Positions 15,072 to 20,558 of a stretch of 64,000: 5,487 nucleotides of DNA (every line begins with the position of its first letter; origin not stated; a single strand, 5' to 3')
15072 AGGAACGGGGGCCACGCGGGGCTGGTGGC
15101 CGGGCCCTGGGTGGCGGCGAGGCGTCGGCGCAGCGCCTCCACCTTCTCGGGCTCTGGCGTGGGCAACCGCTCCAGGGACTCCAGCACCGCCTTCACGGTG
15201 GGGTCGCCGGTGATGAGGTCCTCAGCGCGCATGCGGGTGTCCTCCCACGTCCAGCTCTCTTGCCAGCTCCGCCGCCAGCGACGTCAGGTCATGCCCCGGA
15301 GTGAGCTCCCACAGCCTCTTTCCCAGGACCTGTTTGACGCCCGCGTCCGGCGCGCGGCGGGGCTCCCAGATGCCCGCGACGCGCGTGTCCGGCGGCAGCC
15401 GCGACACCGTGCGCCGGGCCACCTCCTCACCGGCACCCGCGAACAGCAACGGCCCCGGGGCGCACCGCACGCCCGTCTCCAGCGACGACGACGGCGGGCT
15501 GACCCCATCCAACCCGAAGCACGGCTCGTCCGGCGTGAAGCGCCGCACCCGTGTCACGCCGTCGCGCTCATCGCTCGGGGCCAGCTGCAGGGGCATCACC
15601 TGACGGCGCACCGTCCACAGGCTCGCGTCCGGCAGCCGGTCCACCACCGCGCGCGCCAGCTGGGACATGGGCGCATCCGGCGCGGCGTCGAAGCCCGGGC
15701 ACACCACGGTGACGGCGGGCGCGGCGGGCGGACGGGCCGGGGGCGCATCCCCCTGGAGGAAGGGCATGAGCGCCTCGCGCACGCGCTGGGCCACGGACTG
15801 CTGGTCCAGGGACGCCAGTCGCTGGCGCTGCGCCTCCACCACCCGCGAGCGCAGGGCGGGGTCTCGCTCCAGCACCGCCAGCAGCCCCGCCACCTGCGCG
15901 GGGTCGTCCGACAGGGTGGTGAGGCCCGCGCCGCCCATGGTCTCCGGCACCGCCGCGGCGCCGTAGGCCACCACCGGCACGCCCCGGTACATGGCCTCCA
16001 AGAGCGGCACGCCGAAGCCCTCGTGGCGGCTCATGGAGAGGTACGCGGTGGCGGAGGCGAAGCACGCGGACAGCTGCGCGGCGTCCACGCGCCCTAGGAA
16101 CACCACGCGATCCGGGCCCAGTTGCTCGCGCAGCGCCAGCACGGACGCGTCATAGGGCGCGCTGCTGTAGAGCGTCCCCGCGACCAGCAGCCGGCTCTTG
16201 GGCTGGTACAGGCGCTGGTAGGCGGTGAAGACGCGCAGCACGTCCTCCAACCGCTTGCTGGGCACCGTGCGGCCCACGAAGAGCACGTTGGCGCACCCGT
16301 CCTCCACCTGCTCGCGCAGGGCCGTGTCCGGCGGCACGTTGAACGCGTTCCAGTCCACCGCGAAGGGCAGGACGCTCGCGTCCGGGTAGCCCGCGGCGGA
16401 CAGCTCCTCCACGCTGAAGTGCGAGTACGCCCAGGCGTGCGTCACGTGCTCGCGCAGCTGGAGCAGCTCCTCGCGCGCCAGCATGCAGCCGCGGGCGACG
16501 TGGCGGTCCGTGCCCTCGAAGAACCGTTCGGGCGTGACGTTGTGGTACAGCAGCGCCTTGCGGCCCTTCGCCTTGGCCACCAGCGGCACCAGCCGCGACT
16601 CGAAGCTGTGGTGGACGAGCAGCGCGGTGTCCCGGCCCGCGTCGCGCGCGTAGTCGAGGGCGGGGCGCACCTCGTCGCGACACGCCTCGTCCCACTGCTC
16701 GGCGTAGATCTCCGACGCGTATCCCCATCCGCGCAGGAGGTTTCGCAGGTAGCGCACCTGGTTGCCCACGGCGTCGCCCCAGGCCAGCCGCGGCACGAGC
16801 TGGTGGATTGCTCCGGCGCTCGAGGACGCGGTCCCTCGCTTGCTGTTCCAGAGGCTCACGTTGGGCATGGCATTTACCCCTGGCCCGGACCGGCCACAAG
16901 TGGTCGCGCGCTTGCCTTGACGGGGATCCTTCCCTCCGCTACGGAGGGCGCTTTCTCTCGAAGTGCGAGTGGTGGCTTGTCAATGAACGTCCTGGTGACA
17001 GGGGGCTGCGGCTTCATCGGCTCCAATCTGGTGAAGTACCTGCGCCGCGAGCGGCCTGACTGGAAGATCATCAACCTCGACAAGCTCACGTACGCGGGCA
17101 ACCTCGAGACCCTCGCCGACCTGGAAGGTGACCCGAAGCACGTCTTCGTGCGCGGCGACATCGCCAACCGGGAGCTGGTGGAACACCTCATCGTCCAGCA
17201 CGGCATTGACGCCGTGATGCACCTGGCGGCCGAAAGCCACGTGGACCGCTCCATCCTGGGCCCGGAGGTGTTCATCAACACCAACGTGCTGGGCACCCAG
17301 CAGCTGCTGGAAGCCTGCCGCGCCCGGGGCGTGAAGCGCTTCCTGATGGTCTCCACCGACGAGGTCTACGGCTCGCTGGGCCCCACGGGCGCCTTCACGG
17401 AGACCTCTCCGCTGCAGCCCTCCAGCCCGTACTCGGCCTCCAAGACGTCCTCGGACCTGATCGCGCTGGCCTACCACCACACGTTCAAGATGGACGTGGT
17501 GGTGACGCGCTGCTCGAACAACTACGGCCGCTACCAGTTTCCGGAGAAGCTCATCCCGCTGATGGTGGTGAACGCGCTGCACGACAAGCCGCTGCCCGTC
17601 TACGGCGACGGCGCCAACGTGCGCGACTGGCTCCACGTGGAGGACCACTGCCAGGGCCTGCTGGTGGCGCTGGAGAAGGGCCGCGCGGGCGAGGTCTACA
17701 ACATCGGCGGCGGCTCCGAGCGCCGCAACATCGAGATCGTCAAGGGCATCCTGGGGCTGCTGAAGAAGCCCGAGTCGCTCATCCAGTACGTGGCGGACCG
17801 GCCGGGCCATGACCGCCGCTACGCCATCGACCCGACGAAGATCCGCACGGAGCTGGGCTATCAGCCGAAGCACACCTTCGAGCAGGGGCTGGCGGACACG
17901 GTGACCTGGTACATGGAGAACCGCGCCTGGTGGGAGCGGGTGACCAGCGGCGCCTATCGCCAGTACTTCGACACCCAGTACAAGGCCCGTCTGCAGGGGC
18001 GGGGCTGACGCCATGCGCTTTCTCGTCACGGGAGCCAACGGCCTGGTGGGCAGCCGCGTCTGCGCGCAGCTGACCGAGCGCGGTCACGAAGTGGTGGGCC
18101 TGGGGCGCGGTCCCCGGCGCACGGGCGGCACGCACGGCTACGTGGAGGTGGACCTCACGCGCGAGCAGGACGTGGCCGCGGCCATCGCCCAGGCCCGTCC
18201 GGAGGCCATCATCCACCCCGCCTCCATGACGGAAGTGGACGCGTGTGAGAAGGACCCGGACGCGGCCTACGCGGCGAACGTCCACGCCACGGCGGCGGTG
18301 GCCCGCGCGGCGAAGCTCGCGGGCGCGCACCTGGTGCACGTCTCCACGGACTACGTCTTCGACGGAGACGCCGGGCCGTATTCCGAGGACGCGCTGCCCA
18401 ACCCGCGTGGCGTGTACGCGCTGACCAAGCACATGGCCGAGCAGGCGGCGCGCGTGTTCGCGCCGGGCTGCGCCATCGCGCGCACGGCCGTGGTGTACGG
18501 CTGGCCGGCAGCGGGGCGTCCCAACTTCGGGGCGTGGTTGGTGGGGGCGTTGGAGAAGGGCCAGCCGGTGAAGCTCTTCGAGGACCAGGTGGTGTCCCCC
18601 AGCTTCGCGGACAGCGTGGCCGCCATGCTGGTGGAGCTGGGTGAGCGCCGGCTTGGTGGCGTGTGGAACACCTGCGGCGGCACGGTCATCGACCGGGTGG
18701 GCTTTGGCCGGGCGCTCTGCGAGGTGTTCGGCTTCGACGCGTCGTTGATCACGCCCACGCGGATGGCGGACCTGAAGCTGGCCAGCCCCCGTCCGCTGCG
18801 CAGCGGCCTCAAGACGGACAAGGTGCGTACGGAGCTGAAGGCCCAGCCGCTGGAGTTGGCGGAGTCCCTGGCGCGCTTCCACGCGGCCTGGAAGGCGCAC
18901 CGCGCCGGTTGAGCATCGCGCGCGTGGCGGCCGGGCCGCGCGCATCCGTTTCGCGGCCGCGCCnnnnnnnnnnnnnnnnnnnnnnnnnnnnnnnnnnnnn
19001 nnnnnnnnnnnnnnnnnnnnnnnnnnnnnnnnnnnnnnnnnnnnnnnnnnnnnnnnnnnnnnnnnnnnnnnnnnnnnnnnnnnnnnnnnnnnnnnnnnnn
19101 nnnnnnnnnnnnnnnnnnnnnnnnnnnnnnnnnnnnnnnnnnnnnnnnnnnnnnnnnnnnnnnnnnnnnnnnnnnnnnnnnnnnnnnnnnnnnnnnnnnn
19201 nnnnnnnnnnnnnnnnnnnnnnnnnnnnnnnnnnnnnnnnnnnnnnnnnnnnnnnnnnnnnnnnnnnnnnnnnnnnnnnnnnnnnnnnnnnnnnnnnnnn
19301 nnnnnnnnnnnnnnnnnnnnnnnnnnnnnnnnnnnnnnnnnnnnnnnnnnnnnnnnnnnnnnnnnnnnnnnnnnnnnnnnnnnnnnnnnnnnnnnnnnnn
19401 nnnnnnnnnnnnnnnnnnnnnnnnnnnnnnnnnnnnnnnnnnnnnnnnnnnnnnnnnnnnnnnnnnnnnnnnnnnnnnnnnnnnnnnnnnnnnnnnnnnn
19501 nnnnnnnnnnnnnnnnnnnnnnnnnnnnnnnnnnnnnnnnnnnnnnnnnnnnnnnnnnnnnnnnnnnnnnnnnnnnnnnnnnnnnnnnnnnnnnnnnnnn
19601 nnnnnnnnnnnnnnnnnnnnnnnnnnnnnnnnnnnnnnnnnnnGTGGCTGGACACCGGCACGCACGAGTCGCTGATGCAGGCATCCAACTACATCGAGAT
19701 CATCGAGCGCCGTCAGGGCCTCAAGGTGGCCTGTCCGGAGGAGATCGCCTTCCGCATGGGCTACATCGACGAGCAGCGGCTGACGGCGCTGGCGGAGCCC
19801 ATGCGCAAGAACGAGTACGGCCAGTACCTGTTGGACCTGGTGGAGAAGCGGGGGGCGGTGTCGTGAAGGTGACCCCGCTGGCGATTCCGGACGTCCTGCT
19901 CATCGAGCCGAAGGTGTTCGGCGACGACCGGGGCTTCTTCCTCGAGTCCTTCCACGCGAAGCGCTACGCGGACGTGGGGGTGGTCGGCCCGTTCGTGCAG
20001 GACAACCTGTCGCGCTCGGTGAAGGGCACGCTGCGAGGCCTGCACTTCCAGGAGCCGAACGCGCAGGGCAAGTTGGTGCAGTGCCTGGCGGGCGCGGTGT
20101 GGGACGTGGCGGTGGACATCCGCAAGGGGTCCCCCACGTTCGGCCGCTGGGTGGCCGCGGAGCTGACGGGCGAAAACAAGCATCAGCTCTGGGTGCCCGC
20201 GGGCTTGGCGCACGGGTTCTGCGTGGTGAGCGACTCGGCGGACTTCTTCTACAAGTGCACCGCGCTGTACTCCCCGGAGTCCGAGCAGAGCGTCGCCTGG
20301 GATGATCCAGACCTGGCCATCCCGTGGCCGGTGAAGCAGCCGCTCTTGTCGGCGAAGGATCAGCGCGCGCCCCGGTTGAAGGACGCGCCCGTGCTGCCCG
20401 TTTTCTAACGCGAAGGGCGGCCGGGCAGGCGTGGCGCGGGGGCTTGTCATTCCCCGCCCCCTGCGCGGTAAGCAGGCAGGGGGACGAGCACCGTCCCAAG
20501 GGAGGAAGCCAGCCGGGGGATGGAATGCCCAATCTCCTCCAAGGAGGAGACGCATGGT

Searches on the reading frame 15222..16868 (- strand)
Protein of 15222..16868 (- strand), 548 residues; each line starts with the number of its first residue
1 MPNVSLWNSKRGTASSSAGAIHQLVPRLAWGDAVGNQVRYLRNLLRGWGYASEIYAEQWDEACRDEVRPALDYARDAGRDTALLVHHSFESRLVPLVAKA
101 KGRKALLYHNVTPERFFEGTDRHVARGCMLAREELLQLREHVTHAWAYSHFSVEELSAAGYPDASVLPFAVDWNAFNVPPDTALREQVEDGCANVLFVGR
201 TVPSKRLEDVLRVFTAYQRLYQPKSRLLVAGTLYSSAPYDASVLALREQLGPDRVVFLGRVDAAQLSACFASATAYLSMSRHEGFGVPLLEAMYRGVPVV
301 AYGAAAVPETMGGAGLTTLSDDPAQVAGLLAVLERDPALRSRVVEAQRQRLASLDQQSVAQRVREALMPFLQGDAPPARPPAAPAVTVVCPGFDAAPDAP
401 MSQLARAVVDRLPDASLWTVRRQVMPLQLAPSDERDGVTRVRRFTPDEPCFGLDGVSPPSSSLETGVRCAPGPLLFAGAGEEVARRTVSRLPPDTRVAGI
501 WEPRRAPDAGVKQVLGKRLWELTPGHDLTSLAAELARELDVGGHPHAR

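Call 3: search_protein_families(library=pfam, proteins=[window:15222-16868:-], max_evalue=0.01)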
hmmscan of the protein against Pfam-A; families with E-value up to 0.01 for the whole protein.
window:15222-16868:- (548 aa): 4 families
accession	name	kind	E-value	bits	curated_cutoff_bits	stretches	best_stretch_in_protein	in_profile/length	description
PF00534.26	Glycos_transf_1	-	1.7e-21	77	26.4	1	195-350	18-172/172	Glycosyl transferases group 1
PF13692.12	Glyco_trans_1_4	-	4.9e-18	66.2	27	1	194-328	3-134/142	Glycosyl transferases group 1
PF13524.12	Glyco_trans_1_2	-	1.9e-07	31.6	25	1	226-366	16-142/144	Glycosyl transferase-like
PF20706.3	GT4-conflict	-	5e-07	29.5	26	1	184-304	189-313/385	Family 4 Glycosyltransferase in conflict systems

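Call 8: search_protein_families(library=ncbifam, proteins=[window:15222-16868:-], max_evalue=0.001)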
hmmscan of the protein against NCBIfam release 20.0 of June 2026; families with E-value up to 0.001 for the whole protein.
window:15222-16868:- (548 aa): 16 families
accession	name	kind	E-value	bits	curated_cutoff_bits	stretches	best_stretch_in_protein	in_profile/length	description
TIGR04047.1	MSMEG_0565_glyc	hypoth_equivalog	7.4e-16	58.2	259.85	1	149-361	146-365/373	MSMEG_0565 family glycosyltransferase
NF041876.1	EPS_EpsE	equivalog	1.8e-14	53.8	400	1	156-353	180-378/389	exopolysaccharide biosynthesis GT4 family glycosyltransferase EpsE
NF053787.1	GlcN_PG_synth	equivalog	3.2e-13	49.2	480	1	137-340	139-331/361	N-acetylglucosaminyl phosphatidylglycerol synthase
TIGR03999.1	thiol_BshA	equivalog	2.2e-12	46.6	273.7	1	166-351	171-353/375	N-acetyl-alpha-D-glucosaminyl L-malate synthase BshA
NF038229.1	Glyco4_Geo_Pelo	equivalog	1.4e-07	30.8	400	1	203-351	172-316/338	GPMC system family 4 glycosyltransferase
NF041010.1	glycosy_Agl16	equivalog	1.6e-07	30.6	575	1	141-365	133-346/352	glycosylation protein Agl16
TIGR03449.1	mycothiol_MshA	equivalog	1.7e-07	30.5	462.5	1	194-364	222-397/406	D-inositol-3-phosphate glycosyltransferase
TIGR04157.1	glyco_rSAM_CFB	subfamily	2e-07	30.4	400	1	195-307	230-335/406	TIGR04157 family glycosyltransferase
NF011726.0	PRK15179.1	equivalog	7.9e-06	24.4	733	1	198-369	523-694/694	Vi polysaccharide biosynthesis protein TviE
TIGR04348.1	TIGR04348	equivalog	0.00026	20.1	300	1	209-357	151-298/310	selenoneine biosynthesis selenosugar synthase SenB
NF038295.1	EPS_HpsP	equivalog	0.00031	19.8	550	1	166-363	180-380/388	hormogonium polysaccharide biosynthesis glycosyltransferase HpsP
TIGR03088.1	stp2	hypoth_equivalog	0.00042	19.5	409.05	1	190-352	192-354/374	TIGR03088 family PEP-CTERM/XrtA system glycosyltransferase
TIGR02149.1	glgA_Coryne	subfamily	0.00048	19.4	302.4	1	187-353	199-372/391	glycogen synthase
NF038255.1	exopoly_VpsD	equivalog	0.0006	18.8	300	1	203-301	214-311/381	VpsD family glycosyltransferase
NF038298.1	EPS_HpsO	equivalog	0.00065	18.6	575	0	166-350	172-366/388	hormogonium polysaccharide biosynthesis glycosyltransferase HpsO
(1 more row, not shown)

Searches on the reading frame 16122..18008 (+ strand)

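Call 6: search_protein_families(library=pfam, proteins=[window:16122-18008:+], max_evalue=0.001)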
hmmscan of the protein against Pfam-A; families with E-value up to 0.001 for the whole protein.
window:16122-18008:+ (628 aa): 7 families
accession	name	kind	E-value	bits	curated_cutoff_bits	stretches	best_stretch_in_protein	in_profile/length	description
PF16363.11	GDP_Man_Dehyd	-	3.6e-85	286.8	27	1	291-593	1-332/332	GDP-mannose 4,6 dehydratase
PF01370.27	Epimerase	-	1.8e-71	240.8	20.9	1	290-529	1-240/240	NAD dependent epimerase/dehydratase family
PF02719.21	Polysacc_synt_2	-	1.7e-21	77.1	20.2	1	290-562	1-266/293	Polysaccharide biosynthesis protein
PF01073.25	3Beta_HSD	-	5.5e-19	68.7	22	1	291-510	1-222/280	3-beta hydroxysteroid dehydrogenase/isomerase family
PF04321.23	RmlD_sub_bind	-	1.1e-16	61.3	27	1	288-496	1-178/287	RmlD substrate binding domain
PF07993.18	NAD_binding_4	-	3.9e-11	43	20.1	1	292-466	1-206/258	Male sterility protein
PF13460.12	NAD_binding_10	-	1.2e-08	35.4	27.2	1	294-424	1-111/184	NAD(P)H-binding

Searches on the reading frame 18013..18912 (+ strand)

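Call 6: search_protein_families(library=pfam, proteins=[window:18013-18912:+], max_evalue=0.001)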
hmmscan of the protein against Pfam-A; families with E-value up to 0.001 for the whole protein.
window:18013-18912:+ (299 aa): 8 families
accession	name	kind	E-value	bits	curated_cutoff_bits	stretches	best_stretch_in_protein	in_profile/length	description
PF04321.23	RmlD_sub_bind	-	9.7e-63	212.3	27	1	1-290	1-282/287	RmlD substrate binding domain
PF01370.27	Epimerase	-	1.1e-30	107.3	20.9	1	4-191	2-204/240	NAD dependent epimerase/dehydratase family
PF16363.11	GDP_Man_Dehyd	-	1.1e-16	61.7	27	1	4-149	1-167/332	GDP-mannose 4,6 dehydratase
PF01073.25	3Beta_HSD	-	1e-08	35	22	1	4-145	1-156/280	3-beta hydroxysteroid dehydrogenase/isomerase family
PF02719.21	Polysacc_synt_2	-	1.1e-08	35.1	20.2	1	47-114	62-130/293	Polysaccharide biosynthesis protein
PF07993.18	NAD_binding_4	-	1.4e-08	34.7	20.1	1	64-176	90-222/258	Male sterility protein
PF13460.12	NAD_binding_10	-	1.6e-08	35.1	27.2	1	7-145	1-130/184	NAD(P)H-binding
PF13579.12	Glyco_trans_4_4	-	0.00032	21.5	29.7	1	15-167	9-150/158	Glycosyl transferase 4-like domain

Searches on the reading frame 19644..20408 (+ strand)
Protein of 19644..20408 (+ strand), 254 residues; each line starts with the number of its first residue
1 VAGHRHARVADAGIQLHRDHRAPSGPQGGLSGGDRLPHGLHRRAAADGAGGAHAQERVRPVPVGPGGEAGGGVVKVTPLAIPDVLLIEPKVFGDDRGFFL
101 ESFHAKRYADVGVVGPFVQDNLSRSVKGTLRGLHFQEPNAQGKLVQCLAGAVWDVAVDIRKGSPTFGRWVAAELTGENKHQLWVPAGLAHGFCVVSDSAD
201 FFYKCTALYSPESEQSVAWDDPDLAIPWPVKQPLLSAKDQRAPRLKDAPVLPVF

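Call 64: search_protein_families(library=pfam, proteins=[window:19644-20408:+], max_evalue=0.0001)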
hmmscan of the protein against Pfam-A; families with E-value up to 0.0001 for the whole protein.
window:19644-20408:+ (254 aa): 1 family
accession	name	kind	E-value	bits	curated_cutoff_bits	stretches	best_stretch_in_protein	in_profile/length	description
PF00908.23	dTDP_sugar_isom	-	5.4e-72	241.4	27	1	79-247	2-168/168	dTDP-4-dehydrorhamnose 3,5-epimerase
